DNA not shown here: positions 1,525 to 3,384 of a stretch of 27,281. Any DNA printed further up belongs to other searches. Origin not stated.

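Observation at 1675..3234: GNAT-nitrilase fusion wedged into the polyamine operon: candidate polyamine acylation/deacylation enzyme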

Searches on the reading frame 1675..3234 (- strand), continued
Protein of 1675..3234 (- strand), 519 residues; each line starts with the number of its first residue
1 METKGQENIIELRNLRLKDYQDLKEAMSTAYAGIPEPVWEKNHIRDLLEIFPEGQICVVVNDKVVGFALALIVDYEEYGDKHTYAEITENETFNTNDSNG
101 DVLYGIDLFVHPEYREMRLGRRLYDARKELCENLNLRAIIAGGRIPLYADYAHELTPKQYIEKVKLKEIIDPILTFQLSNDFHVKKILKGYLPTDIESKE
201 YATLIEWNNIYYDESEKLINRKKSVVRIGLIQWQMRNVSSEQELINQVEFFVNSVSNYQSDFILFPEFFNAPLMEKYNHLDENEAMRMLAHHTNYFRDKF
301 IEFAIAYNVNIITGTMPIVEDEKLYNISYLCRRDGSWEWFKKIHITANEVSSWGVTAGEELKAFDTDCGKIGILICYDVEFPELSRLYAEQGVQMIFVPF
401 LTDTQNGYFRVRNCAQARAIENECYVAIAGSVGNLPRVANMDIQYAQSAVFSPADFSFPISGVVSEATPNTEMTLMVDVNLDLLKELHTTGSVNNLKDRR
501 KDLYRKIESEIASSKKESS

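Call 72: search_protein_families(library=ncbifam, proteins=[L080:3467-4582:+, L164:3579-4652:+, L149:6480-7391:+, L138:11638-12834:-, L167:11290-12615:-, L090:7168-8301:-], max_evalue=0.00001)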
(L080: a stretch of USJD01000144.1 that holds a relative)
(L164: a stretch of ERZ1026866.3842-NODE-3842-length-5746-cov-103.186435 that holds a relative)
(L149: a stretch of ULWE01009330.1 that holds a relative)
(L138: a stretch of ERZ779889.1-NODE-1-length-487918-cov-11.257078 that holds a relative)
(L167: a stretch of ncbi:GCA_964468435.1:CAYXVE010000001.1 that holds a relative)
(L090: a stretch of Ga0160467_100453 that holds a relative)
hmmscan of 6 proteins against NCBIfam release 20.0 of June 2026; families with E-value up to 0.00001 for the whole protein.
L080:3467-4582:+ (372 aa): 11 families
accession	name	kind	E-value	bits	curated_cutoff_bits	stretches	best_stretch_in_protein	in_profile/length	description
TIGR01927.1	menC_gam_Gplu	equivalog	2.6e-33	115.6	130.55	1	12-336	6-287/307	o-succinylbenzoate synthase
NF003473.0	PRK05105.1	equivalog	1.9e-28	99.4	236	1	26-337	28-296/331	o-succinylbenzoate synthase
NF002739.0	PRK02714.1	equivalog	3.6e-28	99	259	1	157-356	120-308/320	o-succinylbenzoate synthase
TIGR01928.1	menC_lowGC_arch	equivalog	9.9e-26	90.5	200.65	1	11-322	5-291/325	o-succinylbenzoate synthase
NF002782.0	PRK02901.1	equivalog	4.8e-17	61.9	288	1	165-361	98-281/328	o-succinylbenzoate synthase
TIGR02534.1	mucon_cyclo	subfamily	7.4e-17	61.4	334.95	1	161-340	147-322/368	muconate/chloromuconate family cycloisomerase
NF041118.1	A_G_epim_Thtga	equivalog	5.6e-12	45.4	500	1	145-329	128-307/341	L-Ala-D/L-Glu epimerase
NF047820.1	TalGalacDh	equivalog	4.6e-10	39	500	1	155-265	151-260/371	L-talarate/galactarate dehydratase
NF040866.1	AraD_Arch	equivalog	1.1e-09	37.8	650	1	165-257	158-249/372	arabinonate dehydratase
NF042940.1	racemase_DgcA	equivalog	1.8e-09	37.2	400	1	169-261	138-223/323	N-acetyl-D-Glu racemase DgcA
NF040790.2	glucon_galact_dh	equivalog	1.5e-06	27.3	750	1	188-280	179-272/390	bifunctional D-gluconate/D-galactonate dehydratase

L164:3579-4652:+ (358 aa): 12 families
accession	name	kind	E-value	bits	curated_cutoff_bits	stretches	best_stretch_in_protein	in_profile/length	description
TIGR01927.1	menC_gam_Gplu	equivalog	1e-35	123.5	130.55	1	11-339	5-297/307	o-succinylbenzoate synthase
NF002739.0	PRK02714.1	equivalog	1.7e-30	106.6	259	1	2-342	3-308/320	o-succinylbenzoate synthase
NF003473.0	PRK05105.1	equivalog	8.5e-30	103.9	236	1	26-342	28-307/331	o-succinylbenzoate synthase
TIGR01928.1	menC_lowGC_arch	equivalog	7.8e-22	77.7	200.65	1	13-321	7-299/325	o-succinylbenzoate synthase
NF002782.0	PRK02901.1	equivalog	2.3e-19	69.6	288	1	135-353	78-287/328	o-succinylbenzoate synthase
TIGR02534.1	mucon_cyclo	subfamily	1.8e-16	60.2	334.95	1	149-340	148-330/368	muconate/chloromuconate family cycloisomerase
NF041118.1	A_G_epim_Thtga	equivalog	4.8e-14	52.2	500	1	3-320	5-307/341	L-Ala-D/L-Glu epimerase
NF047820.1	TalGalacDh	equivalog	1.8e-10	40.3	500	1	146-257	151-261/371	L-talarate/galactarate dehydratase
NF042940.1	racemase_DgcA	equivalog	3.1e-09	36.5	400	1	144-252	124-223/323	N-acetyl-D-Glu racemase DgcA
NF040866.1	AraD_Arch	equivalog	8.6e-09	34.8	650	1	154-249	156-250/372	arabinonate dehydratase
NF010624.0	PRK14017.1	equivalog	3.8e-07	29.5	311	1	147-294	125-276/382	galactonate dehydratase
NF040790.2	glucon_galact_dh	equivalog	3e-06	26.3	750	1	179-271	179-272/390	bifunctional D-gluconate/D-galactonate dehydratase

L149:6480-7391:+ (304 aa): 12 families
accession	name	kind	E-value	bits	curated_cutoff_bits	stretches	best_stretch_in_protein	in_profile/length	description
TIGR01927.1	menC_gam_Gplu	equivalog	4.2e-28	98.5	130.55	1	90-285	109-297/307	o-succinylbenzoate synthase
NF003473.0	PRK05105.1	equivalog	1.4e-25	90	236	1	91-288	121-307/331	o-succinylbenzoate synthase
NF002739.0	PRK02714.1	equivalog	1.6e-23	83.7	259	1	91-288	117-308/320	o-succinylbenzoate synthase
TIGR01928.1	menC_lowGC_arch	equivalog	4.2e-21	75.3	200.65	1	88-267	129-299/325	o-succinylbenzoate synthase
NF002782.0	PRK02901.1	equivalog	3e-19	69.2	288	1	82-296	79-284/328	o-succinylbenzoate synthase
TIGR02534.1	mucon_cyclo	subfamily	3.2e-16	59.4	334.95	1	95-287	148-331/368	muconate/chloromuconate family cycloisomerase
NF041118.1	A_G_epim_Thtga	equivalog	2.2e-13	50.1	500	1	76-266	122-307/341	L-Ala-D/L-Glu epimerase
NF047820.1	TalGalacDh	equivalog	1.4e-10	40.7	500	1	92-203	151-261/371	L-talarate/galactarate dehydratase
NF040866.1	AraD_Arch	equivalog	5.6e-09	35.5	650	1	100-195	156-250/372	arabinonate dehydratase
NF042940.1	racemase_DgcA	equivalog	3.8e-08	32.9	400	1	90-198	124-223/323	N-acetyl-D-Glu racemase DgcA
NF010624.0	PRK14017.1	equivalog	2.1e-07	30.4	311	1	93-241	125-277/382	galactonate dehydratase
NF040790.2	glucon_galact_dh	equivalog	2.2e-06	26.8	750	1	125-218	179-273/390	bifunctional D-gluconate/D-galactonate dehydratase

L138:11638-12834:- (399 aa): 16 families
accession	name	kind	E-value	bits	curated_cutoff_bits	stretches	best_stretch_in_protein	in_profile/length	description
NF042940.1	racemase_DgcA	equivalog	6.6e-62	209.6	400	1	70-388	7-317/323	N-acetyl-D-Glu racemase DgcA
NF041118.1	A_G_epim_Thtga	equivalog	8.9e-41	140.1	500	1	64-382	6-335/341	L-Ala-D/L-Glu epimerase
NF011708.0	PRK15129.1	equivalog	1.3e-39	136.1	343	1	72-386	12-320/321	L-Ala-D/L-Glu epimerase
TIGR01928.1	menC_lowGC_arch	equivalog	2.2e-32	112.4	200.65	1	69-368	3-308/325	o-succinylbenzoate synthase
TIGR02534.1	mucon_cyclo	subfamily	1.8e-30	106.3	334.95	1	75-398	15-357/368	muconate/chloromuconate family cycloisomerase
NF043002.1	HProlDhtase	equivalog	1.7e-21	76.5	500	1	92-397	36-353/366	cis-3-hydroxy-L-proline dehydratase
NF040866.1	AraD_Arch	equivalog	2.1e-15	56.6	650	1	142-398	88-361/372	arabinonate dehydratase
NF040790.2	glucon_galact_dh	equivalog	4.3e-14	52.2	750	1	209-397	166-360/390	bifunctional D-gluconate/D-galactonate dehydratase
NF002782.0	PRK02901.1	equivalog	1.9e-12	46.8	288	1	210-389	109-292/328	o-succinylbenzoate synthase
NF047820.1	TalGalacDh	equivalog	2e-12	46.8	500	1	153-398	107-356/371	L-talarate/galactarate dehydratase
NF043051.1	ManoateDhtManD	equivalog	8.5e-12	44.6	550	0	131-222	58-156/403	D-mannonate dehydratase ManD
TIGR01927.1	menC_gam_Gplu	equivalog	3.1e-11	43.1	130.55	1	89-360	23-283/307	o-succinylbenzoate synthase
NF003473.0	PRK05105.1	equivalog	5.5e-10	38.8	236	1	195-357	122-288/331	o-succinylbenzoate synthase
NF011654.0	PRK15072.1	subfamily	3.8e-09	35.9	430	0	131-220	58-154/404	D-galactonate dehydratase family protein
NF010624.0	PRK14017.1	equivalog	1.1e-08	34.7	311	1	97-355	24-299/382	galactonate dehydratase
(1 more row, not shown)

L167:11290-12615:- (442 aa): 11 families
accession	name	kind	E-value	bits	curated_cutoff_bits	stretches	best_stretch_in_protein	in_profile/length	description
NF043051.1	ManoateDhtManD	equivalog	8e-118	393.7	550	1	40-424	2-388/403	D-mannonate dehydratase ManD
NF011654.0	PRK15072.1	subfamily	6.8e-114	380.9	430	1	40-438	2-400/404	D-galactonate dehydratase family protein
NF010624.0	PRK14017.1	equivalog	1.2e-66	225.3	311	1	57-437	15-377/382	galactonate dehydratase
NF040790.2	glucon_galact_dh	equivalog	5.1e-51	173.7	750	1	50-424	18-374/390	bifunctional D-gluconate/D-galactonate dehydratase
NF047820.1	TalGalacDh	equivalog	9.1e-33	113.7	500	2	232-417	187-362/371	L-talarate/galactarate dehydratase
NF040866.1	AraD_Arch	equivalog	3.1e-26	92.3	650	2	46-194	23-174/372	arabinonate dehydratase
TIGR02534.1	mucon_cyclo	subfamily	1.5e-22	80.1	334.95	2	233-419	179-365/368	muconate/chloromuconate family cycloisomerase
NF011968.0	PRK15440.1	equivalog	3.1e-22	79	393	1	53-164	55-163/395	L-rhamnonate dehydratase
NF043002.1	HProlDhtase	equivalog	2.8e-18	65.9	500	2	127-193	102-168/366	cis-3-hydroxy-L-proline dehydratase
TIGR01928.1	menC_lowGC_arch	equivalog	9.2e-11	41.3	200.65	0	240-338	173-270/325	o-succinylbenzoate synthase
NF041118.1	A_G_epim_Thtga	equivalog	3.8e-08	32.8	500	0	49-192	26-162/341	L-Ala-D/L-Glu epimerase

L090:7168-8301:- (378 aa): 16 families
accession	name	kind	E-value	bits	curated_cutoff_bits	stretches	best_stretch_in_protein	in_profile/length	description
NF047820.1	TalGalacDh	equivalog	1.3e-61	208.6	500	1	30-371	11-359/371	L-talarate/galactarate dehydratase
NF040866.1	AraD_Arch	equivalog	1.3e-40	139.6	650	1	47-337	30-321/372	arabinonate dehydratase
NF040790.2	glucon_galact_dh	equivalog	2.8e-32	112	750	1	120-375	93-368/390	bifunctional D-gluconate/D-galactonate dehydratase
NF010624.0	PRK14017.1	equivalog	3.3e-29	102.1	311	1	78-316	41-285/382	galactonate dehydratase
NF011968.0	PRK15440.1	equivalog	3.7e-28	98.5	393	1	85-328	90-331/395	L-rhamnonate dehydratase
NF043051.1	ManoateDhtManD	equivalog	5.4e-26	91.4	550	2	198-368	195-375/403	D-mannonate dehydratase ManD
NF011654.0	PRK15072.1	subfamily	2e-23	82.9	430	2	198-321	196-319/404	D-galactonate dehydratase family protein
NF041118.1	A_G_epim_Thtga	equivalog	6.4e-22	78.1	500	1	23-298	3-273/341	L-Ala-D/L-Glu epimerase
TIGR02534.1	mucon_cyclo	subfamily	1.3e-20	73.8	334.95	1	42-308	20-287/368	muconate/chloromuconate family cycloisomerase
NF043002.1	HProlDhtase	equivalog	4.4e-20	71.9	500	1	63-296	53-272/366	cis-3-hydroxy-L-proline dehydratase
TIGR01928.1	menC_lowGC_arch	equivalog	5.5e-19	68.4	200.65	1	29-311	1-276/325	o-succinylbenzoate synthase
TIGR01927.1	menC_gam_Gplu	equivalog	2.3e-11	43.5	130.55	1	176-300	122-247/307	o-succinylbenzoate synthase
NF042940.1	racemase_DgcA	equivalog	3.8e-08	32.9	400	1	120-257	84-214/323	N-acetyl-D-Glu racemase DgcA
NF003473.0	PRK05105.1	equivalog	4.3e-07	29.2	236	1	162-266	121-223/331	o-succinylbenzoate synthase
NF002782.0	PRK02901.1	equivalog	4.8e-07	29.1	288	1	175-243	97-170/328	o-succinylbenzoate synthase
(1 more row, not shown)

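Call 78: search_protein_families(library=pfam, alignment_id=A5, max_evalue=0.00001)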
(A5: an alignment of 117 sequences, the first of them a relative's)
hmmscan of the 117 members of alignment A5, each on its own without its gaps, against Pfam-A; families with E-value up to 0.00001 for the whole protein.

A. member 1, L081:3267-4448:+ (394 aa): 5 families
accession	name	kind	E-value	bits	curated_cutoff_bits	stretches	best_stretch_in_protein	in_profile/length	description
PF18175.6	HU-CCDC81_bac_2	-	1.9e-12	47.3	35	1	57-114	2-59/70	CCDC81-like prokaryotic HU domain 2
PF05036.18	SPOR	-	2.5e-09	37.8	21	1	321-391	2-74/76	SPOR domain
PF18174.6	HU-CCDC81_bac_1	-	6.8e-08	32.8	26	1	2-55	4-59/59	CCDC81-like prokaryotic HU domain 1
PF14908.11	HU-CCDC81_euk_1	-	1.4e-06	28.7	26.1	0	3-61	32-85/89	CCDC81 eukaryotic HU domain 1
PF00216.26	Bac_DNA_binding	-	3.7e-06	27.5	22.4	0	58-108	6-56/90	Bacterial DNA-binding protein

B. families by the number of members that match (of 117 scanned): 161 families (the first 25 are shown)
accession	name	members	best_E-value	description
PF12833.13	HTH_18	3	3.2e-23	Helix-turn-helix domain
PF00165.29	HTH_AraC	3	2e-12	Bacterial regulatory helix-turn-helix proteins, AraC family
PF00491.26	Arginase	2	2.9e-91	Arginase family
PF03193.22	RsgA_GTPase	2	1e-55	RsgA GTPase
PF00210.30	Ferritin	2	5.7e-42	Ferritin-like domain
PF04389.22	Peptidase_M28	2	8.8e-41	Peptidase family M28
PF00436.31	SSB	2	1.1e-33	Single-strand binding protein family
PF02153.23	PDH_N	2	1.8e-33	Prephenate dehydrogenase, nucleotide-binding domain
PF00005.33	ABC_tran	2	2.7e-33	ABC transporter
PF01926.29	MMR_HSR1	2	8.4e-26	50S ribosome-binding GTPase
PF20463.3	PDH_C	2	1.1e-21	Prephenate dehydrogenase, dimerization domain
PF00570.28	HRDC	2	6.6e-20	HRDC domain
PF00924.24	MS_channel_2nd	2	2.2e-16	Mechanosensitive ion channel, beta-domain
PF18962.6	Por_Secre_tail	2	2.2e-13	Secretion system C-terminal sorting domain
PF07719.23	TPR_2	2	5.5e-13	Tetratricopeptide repeat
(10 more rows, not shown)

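Call 84: list_cluster_members(proteins=[P0121, P0130, P0131, P0136, P0145, P0147, P0151, P0183, P0205, P0212])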
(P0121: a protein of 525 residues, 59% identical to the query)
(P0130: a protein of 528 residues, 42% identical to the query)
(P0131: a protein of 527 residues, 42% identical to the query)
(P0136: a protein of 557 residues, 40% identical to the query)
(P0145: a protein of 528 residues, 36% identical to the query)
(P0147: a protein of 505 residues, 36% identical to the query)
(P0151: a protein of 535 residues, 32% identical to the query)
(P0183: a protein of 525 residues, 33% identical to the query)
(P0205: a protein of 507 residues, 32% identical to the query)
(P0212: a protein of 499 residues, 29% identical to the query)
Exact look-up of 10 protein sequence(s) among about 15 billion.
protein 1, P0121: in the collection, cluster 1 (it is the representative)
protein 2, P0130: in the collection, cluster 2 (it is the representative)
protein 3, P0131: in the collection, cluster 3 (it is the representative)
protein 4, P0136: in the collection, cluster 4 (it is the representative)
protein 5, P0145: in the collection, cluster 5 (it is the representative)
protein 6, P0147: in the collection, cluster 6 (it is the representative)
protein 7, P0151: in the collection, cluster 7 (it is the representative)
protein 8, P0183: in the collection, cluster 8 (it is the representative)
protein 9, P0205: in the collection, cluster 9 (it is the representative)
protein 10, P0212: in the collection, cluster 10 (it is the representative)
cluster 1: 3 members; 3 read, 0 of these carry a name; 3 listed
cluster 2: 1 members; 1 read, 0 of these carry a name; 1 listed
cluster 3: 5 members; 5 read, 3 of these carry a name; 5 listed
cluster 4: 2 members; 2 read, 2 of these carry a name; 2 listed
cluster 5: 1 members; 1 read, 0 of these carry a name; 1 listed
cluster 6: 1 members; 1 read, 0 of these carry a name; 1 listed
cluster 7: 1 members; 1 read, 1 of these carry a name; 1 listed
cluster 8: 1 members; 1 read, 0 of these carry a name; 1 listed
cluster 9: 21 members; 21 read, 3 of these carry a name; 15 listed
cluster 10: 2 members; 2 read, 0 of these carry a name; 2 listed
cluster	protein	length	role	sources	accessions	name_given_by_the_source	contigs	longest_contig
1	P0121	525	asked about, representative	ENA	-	-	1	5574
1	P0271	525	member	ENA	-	-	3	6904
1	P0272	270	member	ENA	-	-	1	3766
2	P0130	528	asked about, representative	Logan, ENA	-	-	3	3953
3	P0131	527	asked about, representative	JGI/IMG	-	predicted amidohydrolase/GNAT superfamily N-acetyltransferase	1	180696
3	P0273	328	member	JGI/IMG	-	predicted amidohydrolase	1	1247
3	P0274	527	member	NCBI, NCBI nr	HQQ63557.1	MAG TPA: GNAT family N-acetyltransferase [Pseudomonadales bacterium] | GNAT family N-acetyltransferase [Pseudomonadales bacterium]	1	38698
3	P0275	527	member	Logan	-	-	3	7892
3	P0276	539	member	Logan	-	-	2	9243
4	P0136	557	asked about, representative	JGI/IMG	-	predicted amidohydrolase/GNAT superfamily N-acetyltransferase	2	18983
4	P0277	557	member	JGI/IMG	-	predicted amidohydrolase/GNAT superfamily N-acetyltransferase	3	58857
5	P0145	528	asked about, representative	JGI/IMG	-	-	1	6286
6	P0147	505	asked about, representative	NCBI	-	-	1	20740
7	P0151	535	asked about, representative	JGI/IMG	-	predicted amidohydrolase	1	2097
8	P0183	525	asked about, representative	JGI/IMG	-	-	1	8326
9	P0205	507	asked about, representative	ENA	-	-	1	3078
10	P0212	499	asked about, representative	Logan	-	-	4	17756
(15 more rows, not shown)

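Call 87: search_protein_families(library=pfam, proteins=[L072:9035-9520:+, L072:9523-9978:+, L137:12974-13909:-, L137:13915-15384:-, L137:7586-8116:-, L030:8192-10099:+, L030:10115-11038:+], max_evalue=0.0001)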
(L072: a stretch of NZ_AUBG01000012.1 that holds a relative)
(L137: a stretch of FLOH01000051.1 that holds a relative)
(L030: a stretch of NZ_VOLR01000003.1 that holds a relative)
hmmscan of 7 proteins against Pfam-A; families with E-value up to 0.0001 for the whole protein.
L072:9035-9520:+ (162 aa): 2 families
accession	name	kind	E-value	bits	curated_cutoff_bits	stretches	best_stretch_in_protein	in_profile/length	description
PF09722.15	Xre_MbcA_ParS_C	-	1.5e-11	44.6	24.5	1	111-159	3-51/51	Antitoxin Xre/MbcA/ParS C-terminal toxin-binding domain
PF20432.4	Xre-like-HTH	-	9.7e-09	35.8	25.8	1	44-104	3-62/63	Antitoxin Xre-like helix-turn-helix domain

L072:9523-9978:+ (152 aa): 1 family
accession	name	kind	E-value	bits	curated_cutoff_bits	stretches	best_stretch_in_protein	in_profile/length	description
PF08808.17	RES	-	7.8e-26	91.4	23.2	1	3-147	2-157/157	RES domain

L137:12974-13909:- (312 aa): 1 family
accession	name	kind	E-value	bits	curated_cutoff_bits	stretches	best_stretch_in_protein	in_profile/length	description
PF19420.4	DDAH_eukar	-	8.9e-107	357.1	23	1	17-308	1-291/291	N,N dimethylarginine dimethylhydrolase, eukaryotic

L137:13915-15384:- (490 aa): 1 family
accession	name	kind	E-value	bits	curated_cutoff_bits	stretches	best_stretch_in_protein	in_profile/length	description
PF02274.22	ADI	-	5e-62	210.6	22.8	1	36-487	2-377/377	Arginine deiminase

L137:7586-8116:- (177 aa): 1 family
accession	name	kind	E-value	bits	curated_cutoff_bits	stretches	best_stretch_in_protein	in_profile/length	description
PF14371.13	DUF4412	-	1.1e-06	29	21.6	1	4-110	16-123/191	Domain of unknown function (DUF4412)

L030:8192-10099:+ (636 aa): 3 families
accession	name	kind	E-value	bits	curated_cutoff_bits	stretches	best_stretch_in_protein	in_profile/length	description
PF02784.22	Orn_Arg_deC_N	-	2.6e-44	151.9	23.4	1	77-346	7-247/247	Pyridoxal-dependent decarboxylase, pyridoxal binding domain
PF17810.6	Arg_decarb_HB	-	3.2e-23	82.3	23.3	1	372-456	3-83/84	Arginine decarboxylase helical bundle domain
PF17944.6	Arg_decarbox_C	-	4.7e-12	46.7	23.3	1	585-633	1-51/51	Arginine decarboxylase C-terminal helical extension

L030:10115-11038:+ (308 aa): 1 family
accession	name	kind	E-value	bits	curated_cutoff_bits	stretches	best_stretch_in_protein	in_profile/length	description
PF00491.26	Arginase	-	2.9e-91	306.3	22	1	33-297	1-277/280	Arginase family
